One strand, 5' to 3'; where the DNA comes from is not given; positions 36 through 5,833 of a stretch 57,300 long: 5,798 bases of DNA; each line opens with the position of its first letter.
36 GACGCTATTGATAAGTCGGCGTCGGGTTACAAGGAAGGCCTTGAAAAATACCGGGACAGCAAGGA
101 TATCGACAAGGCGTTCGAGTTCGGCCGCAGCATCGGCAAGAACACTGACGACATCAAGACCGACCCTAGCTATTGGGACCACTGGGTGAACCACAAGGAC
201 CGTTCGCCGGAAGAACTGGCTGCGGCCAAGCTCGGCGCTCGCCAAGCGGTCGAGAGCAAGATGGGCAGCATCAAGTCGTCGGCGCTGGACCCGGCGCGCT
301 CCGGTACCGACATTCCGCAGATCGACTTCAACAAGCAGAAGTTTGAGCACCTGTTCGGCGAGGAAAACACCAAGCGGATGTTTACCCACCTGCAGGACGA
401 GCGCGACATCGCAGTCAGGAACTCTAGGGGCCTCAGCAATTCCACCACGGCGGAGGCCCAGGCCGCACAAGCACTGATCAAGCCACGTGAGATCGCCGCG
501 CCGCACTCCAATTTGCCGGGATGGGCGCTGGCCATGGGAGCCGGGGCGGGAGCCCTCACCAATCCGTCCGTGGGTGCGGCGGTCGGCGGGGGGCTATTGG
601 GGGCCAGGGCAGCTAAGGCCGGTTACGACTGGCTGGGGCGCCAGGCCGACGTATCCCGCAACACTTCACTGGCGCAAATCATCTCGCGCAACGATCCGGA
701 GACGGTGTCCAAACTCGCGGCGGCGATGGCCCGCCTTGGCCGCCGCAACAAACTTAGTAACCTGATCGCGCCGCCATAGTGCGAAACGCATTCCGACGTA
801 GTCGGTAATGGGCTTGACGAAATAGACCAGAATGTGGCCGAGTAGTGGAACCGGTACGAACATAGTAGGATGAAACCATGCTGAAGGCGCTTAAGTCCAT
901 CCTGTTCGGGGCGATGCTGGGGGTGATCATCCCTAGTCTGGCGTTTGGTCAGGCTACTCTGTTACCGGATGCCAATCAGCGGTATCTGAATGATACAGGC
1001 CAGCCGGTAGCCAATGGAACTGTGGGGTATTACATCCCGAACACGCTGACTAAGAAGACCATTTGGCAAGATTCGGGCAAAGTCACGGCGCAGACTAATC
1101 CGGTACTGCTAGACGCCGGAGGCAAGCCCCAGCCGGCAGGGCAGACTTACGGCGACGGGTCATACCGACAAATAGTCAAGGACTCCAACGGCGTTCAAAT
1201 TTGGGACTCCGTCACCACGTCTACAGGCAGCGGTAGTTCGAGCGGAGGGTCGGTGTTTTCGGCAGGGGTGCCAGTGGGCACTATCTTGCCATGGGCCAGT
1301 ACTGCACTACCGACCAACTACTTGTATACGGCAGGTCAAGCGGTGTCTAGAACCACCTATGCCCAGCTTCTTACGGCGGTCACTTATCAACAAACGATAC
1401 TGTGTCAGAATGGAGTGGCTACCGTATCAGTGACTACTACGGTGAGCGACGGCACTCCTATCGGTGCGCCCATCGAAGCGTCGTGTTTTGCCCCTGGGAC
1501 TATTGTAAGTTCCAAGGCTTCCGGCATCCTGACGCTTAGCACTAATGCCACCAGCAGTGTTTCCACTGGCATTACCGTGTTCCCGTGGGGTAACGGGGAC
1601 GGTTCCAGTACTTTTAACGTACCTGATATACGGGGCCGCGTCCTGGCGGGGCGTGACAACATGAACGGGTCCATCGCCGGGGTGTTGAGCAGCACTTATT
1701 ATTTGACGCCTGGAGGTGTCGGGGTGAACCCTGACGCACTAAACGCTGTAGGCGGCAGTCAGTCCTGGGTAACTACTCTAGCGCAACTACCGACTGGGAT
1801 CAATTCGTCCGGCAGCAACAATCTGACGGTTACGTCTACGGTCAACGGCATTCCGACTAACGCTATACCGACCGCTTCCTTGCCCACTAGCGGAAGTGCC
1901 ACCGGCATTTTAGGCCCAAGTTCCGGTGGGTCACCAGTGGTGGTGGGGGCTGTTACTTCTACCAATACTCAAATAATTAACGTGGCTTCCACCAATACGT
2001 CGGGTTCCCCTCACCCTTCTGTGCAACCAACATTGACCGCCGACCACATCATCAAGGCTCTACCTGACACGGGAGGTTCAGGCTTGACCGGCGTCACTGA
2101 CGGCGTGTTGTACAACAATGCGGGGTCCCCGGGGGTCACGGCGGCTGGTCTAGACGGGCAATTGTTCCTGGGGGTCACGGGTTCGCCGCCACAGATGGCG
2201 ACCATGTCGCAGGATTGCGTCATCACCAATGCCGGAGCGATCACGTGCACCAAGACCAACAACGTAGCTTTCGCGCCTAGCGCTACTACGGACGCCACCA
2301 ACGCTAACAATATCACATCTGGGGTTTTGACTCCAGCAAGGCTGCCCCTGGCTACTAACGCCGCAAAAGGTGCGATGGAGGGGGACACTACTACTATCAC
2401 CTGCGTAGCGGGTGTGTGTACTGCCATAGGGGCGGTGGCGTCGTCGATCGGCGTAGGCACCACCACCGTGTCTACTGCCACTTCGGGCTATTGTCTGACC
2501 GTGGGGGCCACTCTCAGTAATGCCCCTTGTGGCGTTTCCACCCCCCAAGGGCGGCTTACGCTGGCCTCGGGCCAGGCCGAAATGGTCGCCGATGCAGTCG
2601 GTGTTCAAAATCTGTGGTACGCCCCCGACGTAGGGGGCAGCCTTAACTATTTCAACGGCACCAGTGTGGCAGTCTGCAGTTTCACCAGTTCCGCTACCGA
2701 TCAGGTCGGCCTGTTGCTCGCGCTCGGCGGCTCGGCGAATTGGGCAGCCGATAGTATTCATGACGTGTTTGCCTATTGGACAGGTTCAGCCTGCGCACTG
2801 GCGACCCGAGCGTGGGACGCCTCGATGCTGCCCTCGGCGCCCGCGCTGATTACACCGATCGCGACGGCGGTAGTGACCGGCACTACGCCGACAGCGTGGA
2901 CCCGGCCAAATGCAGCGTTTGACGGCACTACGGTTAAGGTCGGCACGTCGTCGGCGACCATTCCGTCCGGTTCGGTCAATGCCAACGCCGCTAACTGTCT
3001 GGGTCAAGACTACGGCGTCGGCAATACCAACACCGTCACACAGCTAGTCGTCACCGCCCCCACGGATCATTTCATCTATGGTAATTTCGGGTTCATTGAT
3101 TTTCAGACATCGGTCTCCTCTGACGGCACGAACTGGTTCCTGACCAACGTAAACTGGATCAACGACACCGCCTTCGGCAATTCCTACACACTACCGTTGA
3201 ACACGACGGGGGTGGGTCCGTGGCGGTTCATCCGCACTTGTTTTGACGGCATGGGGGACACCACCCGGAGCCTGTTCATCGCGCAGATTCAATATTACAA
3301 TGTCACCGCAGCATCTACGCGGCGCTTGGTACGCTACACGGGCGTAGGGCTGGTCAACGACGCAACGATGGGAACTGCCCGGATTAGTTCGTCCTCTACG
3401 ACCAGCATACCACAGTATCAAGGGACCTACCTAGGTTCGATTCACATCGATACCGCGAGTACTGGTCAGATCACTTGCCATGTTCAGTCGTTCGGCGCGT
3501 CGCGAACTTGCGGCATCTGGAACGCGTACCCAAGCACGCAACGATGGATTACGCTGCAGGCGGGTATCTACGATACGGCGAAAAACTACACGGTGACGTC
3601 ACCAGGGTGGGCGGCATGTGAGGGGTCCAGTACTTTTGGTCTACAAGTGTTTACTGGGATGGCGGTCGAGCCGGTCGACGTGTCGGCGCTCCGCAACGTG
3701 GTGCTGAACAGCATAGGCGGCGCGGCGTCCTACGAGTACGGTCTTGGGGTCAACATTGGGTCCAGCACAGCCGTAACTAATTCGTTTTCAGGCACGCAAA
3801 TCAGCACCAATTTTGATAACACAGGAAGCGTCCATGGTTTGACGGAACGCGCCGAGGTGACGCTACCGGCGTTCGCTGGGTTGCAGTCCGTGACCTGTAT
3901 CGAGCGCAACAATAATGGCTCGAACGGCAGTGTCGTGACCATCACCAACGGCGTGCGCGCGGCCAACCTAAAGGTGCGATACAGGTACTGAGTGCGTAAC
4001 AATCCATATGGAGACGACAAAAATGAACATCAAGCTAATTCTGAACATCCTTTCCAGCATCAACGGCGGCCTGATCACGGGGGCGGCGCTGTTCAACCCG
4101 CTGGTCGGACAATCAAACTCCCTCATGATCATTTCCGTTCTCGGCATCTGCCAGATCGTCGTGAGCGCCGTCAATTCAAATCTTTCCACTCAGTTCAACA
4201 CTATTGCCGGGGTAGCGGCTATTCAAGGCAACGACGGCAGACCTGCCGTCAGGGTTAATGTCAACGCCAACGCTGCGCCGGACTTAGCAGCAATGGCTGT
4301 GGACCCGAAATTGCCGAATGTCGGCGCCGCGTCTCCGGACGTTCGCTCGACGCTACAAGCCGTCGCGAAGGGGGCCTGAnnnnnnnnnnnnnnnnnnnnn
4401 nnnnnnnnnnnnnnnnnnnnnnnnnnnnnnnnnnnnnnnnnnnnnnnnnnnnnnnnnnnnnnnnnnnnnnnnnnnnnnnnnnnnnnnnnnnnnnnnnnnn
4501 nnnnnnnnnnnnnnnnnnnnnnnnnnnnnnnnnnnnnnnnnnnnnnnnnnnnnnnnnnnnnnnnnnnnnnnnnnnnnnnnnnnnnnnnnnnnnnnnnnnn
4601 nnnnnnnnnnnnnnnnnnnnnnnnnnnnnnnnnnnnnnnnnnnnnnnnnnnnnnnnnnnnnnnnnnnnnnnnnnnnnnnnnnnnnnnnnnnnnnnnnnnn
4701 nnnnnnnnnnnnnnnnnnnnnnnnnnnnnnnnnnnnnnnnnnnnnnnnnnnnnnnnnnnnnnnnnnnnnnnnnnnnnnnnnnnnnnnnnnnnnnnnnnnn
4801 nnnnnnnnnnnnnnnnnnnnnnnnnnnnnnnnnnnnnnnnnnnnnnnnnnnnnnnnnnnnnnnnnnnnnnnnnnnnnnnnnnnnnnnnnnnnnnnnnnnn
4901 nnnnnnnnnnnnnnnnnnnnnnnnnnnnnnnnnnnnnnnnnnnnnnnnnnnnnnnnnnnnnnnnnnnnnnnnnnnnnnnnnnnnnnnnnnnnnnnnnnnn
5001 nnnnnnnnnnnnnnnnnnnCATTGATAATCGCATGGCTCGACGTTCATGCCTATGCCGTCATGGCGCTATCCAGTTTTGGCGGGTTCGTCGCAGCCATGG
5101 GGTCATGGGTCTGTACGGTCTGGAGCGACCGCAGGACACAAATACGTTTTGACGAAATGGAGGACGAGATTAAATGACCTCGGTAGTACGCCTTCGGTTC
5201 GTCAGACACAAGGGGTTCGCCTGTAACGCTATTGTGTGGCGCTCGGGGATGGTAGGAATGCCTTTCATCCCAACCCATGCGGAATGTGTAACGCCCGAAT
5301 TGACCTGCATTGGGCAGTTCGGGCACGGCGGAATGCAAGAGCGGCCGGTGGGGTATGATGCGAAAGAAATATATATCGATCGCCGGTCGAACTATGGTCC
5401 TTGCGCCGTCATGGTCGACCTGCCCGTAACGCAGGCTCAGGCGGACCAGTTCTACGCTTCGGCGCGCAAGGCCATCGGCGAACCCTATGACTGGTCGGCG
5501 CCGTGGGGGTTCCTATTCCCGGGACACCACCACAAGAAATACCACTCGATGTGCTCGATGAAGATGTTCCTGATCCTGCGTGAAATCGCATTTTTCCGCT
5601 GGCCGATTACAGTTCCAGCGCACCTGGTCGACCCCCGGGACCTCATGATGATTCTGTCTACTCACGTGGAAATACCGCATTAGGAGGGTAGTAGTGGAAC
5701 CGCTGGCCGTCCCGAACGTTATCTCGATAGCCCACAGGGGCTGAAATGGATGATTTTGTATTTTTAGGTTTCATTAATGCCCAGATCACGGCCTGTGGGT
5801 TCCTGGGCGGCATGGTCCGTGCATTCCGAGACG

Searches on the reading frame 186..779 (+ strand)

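Call 55: search_protein_families(library=pfam, proteins=[window:186-779:+], max_evalue=0.01)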
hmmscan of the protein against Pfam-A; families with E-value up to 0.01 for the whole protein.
window:186-779:+ (197 aa): 0 families

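Call 56: search_protein_families(library=phrogs, proteins=[window:186-779:+], max_evalue=0.01)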
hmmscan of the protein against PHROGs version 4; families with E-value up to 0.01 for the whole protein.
window:186-779:+ (197 aa): 1 family
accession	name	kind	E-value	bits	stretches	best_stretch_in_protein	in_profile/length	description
phrog_5880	-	unknown function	0.00074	19.3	1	7-129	475-596/661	-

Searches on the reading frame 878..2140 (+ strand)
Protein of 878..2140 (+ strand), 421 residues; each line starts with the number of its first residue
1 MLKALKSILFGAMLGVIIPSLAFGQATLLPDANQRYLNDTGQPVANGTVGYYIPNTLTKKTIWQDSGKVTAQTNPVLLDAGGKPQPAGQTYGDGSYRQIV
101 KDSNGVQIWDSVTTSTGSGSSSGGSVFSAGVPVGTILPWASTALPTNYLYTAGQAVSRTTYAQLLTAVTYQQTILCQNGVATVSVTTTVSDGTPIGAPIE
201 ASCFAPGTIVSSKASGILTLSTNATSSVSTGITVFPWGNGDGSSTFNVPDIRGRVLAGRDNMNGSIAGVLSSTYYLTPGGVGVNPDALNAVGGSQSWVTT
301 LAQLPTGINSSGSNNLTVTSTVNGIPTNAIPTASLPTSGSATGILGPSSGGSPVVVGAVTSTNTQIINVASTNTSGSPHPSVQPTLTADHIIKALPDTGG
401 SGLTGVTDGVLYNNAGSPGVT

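Call 68: find_related_loci(query=window:878-2140:+, collection=viral_contigs, flank=3000)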
Query window:878-2140:+ (421 aa) in viral_contigs; peptide patterns used: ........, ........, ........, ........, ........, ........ (x = any residue, [..] = any of these).
17 stretches matched a pattern; 6 encode a relative of the query (tblastn E <= 1e-3); 6 distinct loci.
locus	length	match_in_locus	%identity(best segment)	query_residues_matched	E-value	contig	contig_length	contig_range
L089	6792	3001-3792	47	3-270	3e-65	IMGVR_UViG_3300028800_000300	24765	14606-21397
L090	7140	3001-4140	39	2-402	5e-60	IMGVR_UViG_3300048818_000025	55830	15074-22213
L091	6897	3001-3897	44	135-416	2e-58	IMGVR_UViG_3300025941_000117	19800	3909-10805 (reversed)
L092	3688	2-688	42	207-419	9e-34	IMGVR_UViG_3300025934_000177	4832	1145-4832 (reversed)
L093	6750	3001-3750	34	123-393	5e-21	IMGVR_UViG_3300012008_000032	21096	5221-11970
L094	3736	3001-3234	33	32-109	2e-8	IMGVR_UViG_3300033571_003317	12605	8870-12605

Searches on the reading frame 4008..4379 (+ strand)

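Call 55: search_protein_families(library=pfam, proteins=[window:4008-4379:+], max_evalue=0.01)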
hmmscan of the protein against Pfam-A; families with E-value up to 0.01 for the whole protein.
window:4008-4379:+ (123 aa): 1 family
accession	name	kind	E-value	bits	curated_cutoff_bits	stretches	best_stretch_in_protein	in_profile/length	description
PF04295.18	GD_AH_second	-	0.0069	16.9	27.3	1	33-107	9-79/136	D-galactarate dehydratase/Altronate hydrolase, second domain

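Call 56: search_protein_families(library=phrogs, proteins=[window:4008-4379:+], max_evalue=0.01)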
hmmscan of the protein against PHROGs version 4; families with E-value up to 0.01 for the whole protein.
window:4008-4379:+ (123 aa): 0 families

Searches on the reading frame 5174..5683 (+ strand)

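Call 55: search_protein_families(library=pfam, proteins=[window:5174-5683:+], max_evalue=0.01)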
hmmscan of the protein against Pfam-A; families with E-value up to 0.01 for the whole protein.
window:5174-5683:+ (169 aa): 0 families

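Call 56: search_protein_families(library=phrogs, proteins=[window:5174-5683:+], max_evalue=0.01)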
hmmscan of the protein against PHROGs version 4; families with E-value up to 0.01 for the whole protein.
window:5174-5683:+ (169 aa): 1 family
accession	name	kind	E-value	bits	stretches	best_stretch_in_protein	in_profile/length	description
phrog_1128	-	moron, auxiliary metabolic gene and host takeover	0.0003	21.1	1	75-164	80-171/381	enoyl-CoA hydratase/carnithine racemase-like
